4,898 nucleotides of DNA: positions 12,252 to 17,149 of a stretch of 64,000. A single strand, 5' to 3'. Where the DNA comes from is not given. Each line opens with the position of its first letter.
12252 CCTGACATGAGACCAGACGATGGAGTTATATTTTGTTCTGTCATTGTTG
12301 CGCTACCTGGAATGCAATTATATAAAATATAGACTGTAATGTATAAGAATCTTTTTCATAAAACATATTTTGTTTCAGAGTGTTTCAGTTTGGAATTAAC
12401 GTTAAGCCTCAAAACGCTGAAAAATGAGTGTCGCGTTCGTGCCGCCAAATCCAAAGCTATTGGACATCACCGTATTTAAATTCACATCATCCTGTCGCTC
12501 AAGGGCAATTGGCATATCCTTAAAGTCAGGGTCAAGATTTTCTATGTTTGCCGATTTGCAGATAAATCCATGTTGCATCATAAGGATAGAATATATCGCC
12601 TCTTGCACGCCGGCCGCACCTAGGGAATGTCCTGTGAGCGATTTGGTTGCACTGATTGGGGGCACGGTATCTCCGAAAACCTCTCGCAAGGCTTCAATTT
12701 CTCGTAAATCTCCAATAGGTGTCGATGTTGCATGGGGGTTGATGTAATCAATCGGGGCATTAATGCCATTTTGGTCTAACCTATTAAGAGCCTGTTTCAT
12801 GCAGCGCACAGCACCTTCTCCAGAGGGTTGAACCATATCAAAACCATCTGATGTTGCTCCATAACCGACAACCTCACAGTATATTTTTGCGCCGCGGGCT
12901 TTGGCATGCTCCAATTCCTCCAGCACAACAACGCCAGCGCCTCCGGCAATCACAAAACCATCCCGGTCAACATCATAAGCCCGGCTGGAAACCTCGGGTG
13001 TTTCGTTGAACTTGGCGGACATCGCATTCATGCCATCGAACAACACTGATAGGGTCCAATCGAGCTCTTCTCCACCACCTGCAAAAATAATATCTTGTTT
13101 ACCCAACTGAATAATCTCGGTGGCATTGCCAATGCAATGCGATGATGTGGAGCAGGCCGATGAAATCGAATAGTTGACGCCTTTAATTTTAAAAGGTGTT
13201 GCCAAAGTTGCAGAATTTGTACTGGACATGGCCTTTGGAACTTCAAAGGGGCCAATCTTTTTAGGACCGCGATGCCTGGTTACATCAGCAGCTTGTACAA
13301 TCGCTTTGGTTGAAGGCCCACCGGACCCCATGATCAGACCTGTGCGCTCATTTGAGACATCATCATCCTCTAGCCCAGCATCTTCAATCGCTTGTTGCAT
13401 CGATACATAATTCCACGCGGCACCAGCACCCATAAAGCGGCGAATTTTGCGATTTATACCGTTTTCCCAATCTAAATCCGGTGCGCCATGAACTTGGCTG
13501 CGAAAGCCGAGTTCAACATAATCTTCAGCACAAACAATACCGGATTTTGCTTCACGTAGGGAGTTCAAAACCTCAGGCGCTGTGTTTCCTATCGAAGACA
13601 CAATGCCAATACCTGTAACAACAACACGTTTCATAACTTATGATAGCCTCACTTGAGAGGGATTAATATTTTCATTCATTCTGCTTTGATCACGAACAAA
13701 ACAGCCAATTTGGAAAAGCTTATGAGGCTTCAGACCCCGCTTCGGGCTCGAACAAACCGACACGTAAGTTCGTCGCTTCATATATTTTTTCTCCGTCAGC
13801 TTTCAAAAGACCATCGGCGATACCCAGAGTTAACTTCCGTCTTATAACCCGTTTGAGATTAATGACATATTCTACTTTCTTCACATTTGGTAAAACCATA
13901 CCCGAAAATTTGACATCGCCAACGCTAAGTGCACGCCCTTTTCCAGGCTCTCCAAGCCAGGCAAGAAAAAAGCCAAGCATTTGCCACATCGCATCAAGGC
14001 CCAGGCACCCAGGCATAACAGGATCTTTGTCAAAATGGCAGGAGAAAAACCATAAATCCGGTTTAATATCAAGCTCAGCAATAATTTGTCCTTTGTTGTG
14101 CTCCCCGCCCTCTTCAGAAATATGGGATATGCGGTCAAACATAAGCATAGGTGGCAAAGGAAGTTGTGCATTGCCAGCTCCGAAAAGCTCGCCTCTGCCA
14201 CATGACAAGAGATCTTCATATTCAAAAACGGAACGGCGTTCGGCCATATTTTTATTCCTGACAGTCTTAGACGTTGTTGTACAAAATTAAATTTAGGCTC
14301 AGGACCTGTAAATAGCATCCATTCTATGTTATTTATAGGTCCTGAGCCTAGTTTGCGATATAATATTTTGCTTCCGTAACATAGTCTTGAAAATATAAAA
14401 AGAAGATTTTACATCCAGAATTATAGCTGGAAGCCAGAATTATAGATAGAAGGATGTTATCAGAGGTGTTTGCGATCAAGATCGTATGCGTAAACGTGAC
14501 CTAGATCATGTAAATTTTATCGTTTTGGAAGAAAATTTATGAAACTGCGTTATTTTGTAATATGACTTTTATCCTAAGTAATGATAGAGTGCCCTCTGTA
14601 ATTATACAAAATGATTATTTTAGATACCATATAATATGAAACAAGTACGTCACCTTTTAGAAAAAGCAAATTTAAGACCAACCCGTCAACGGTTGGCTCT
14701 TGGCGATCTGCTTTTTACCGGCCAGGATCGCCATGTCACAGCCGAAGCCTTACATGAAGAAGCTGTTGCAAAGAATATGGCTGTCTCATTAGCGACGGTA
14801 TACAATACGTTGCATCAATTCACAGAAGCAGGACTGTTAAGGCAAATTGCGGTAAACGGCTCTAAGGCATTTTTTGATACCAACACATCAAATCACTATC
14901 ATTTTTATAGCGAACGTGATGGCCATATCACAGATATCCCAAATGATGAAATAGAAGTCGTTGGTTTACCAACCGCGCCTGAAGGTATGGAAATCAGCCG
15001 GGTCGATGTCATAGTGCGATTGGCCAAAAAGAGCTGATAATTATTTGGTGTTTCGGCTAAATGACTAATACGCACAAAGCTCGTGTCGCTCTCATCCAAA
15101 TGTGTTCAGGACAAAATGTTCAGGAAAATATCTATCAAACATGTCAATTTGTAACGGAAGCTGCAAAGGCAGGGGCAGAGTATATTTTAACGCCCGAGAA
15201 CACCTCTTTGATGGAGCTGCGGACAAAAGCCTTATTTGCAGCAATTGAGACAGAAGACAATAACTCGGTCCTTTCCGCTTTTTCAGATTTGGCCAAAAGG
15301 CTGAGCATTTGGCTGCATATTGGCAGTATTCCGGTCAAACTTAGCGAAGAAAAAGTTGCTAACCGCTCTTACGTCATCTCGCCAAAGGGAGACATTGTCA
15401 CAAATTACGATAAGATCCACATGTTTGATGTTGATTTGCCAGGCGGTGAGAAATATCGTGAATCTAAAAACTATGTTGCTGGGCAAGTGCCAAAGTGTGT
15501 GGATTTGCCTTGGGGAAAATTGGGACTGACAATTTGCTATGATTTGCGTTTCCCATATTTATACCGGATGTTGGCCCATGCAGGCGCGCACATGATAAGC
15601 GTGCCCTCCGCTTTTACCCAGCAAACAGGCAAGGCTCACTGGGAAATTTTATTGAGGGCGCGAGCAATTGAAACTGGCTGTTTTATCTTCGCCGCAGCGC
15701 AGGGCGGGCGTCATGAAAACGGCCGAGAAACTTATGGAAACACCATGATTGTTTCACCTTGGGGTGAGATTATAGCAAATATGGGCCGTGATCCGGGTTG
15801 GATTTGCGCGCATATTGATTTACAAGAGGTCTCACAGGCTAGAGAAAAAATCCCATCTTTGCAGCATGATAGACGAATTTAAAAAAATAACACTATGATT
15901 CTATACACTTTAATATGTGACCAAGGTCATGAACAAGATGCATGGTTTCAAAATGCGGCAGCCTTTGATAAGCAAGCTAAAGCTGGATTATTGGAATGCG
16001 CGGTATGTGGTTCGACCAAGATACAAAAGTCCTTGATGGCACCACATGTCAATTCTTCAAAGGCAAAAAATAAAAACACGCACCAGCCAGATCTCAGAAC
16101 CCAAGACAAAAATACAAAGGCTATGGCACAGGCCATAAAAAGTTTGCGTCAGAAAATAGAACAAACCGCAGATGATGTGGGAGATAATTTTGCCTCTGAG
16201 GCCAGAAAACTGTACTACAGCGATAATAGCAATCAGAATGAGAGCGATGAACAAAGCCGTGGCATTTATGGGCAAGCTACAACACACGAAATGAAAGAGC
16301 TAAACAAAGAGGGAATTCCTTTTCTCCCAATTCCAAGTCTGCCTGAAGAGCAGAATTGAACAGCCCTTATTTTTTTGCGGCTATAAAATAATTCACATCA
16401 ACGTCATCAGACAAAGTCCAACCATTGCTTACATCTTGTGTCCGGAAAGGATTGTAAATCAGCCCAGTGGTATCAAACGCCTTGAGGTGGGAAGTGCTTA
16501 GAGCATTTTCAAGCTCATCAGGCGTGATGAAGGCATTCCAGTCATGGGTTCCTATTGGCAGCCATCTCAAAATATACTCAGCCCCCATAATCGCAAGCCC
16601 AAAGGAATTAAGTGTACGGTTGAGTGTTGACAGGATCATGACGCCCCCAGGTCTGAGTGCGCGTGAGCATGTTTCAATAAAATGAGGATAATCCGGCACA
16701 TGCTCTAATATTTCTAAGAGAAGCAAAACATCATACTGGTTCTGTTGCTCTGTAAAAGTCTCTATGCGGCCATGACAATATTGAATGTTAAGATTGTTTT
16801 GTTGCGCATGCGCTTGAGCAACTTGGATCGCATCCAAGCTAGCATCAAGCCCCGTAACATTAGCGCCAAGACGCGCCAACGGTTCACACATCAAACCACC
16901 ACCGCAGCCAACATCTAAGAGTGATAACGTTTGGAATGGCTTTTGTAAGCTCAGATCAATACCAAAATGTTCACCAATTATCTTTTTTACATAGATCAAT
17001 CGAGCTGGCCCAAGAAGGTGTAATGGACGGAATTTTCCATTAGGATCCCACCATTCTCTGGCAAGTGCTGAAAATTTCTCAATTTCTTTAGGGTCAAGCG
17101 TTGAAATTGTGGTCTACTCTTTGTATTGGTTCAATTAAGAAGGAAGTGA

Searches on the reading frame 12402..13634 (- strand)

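Call 23: search_protein_families(library=pfam, proteins=[window:12402-13634:-], max_evalue=0.00001)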
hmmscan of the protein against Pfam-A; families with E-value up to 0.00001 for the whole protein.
window:12402-13634:- (410 aa): 2 families
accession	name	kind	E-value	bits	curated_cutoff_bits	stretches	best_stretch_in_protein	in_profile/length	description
PF00109.32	ketoacyl-synt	-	3.6e-37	128.8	20.8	1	1-244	1-252/252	Beta-ketoacyl synthase, N-terminal domain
PF02801.28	Ketoacyl-synt_C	-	2.8e-30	105.2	20.8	1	252-364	1-118/119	Beta-ketoacyl synthase, C-terminal domain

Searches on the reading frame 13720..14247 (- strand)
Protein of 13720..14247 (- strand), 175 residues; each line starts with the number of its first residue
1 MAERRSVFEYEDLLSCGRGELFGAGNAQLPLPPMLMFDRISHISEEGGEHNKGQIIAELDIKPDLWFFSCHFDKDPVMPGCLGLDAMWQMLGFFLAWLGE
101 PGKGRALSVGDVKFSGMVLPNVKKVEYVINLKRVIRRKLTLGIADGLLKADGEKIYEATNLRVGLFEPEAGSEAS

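Call 23: search_protein_families(library=pfam, proteins=[window:13720-14247:-], max_evalue=0.00001)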
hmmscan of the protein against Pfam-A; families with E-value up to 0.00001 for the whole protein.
window:13720-14247:- (175 aa): 1 family
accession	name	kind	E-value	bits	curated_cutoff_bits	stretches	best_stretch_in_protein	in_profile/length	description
PF07977.19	FabA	-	5e-46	156.2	23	1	29-158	1-137/138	FabA-like domain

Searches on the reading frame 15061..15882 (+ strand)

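Call 23: search_protein_families(library=pfam, proteins=[window:15061-15882:+], max_evalue=0.00001)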
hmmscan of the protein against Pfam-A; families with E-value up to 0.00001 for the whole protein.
window:15061-15882:+ (273 aa): 1 family
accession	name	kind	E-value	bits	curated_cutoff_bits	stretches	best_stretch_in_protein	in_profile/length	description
PF00795.27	CN_hydrolase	-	4e-53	180.8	23.2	1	8-261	1-255/256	Carbon-nitrogen hydrolase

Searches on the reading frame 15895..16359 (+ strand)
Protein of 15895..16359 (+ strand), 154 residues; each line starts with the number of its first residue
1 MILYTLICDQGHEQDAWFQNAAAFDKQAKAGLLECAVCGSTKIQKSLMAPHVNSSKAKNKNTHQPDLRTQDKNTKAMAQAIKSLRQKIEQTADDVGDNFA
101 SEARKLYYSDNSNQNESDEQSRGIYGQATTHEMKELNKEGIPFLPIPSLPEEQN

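Call 23: search_protein_families(library=pfam, proteins=[window:15895-16359:+], max_evalue=0.00001)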
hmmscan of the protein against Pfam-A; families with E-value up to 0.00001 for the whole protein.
window:15895-16359:+ (154 aa): 1 family
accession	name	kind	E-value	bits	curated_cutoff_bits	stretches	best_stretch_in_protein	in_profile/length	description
PF06676.16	DUF1178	-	1.2e-44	152.7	31.6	1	1-150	1-146/147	Protein of unknown function (DUF1178)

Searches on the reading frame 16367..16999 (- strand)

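Call 23: search_protein_families(library=pfam, proteins=[window:16367-16999:-], max_evalue=0.00001)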
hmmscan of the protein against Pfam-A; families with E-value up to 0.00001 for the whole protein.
window:16367-16999:- (210 aa): 9 families
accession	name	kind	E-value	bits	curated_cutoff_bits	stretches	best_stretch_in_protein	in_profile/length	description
PF08241.18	Methyltransf_11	-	2.6e-22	79.7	21.2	1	28-123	1-95/95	Methyltransferase domain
PF13489.12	Methyltransf_23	-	3.2e-22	79.5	27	1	19-168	18-155/164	Methyltransferase domain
PF13649.12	Methyltransf_25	-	9.6e-21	74.7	27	1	28-119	2-97/97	Methyltransferase domain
PF13847.12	Methyltransf_31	-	6.6e-20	71.7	27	1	25-134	5-114/145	Methyltransferase domain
PF08242.18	Methyltransf_12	-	7.6e-17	62.3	30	1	28-120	1-97/98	Methyltransferase domain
PF02353.26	CMAS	-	3e-11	43.6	27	1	26-129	65-170/273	Mycolic acid cyclopropane synthetase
PF06325.19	PrmA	-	2.2e-08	34.4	22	1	26-125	164-260/296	Ribosomal protein L11 methyltransferase (PrmA)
PF05175.20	MTS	-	3.4e-07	30.5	23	1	24-94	32-104/170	Methyltransferase small domain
PF01209.24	Ubie_methyltran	-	9.9e-07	28.8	20.1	1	23-124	47-153/233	ubiE/COQ5 methyltransferase family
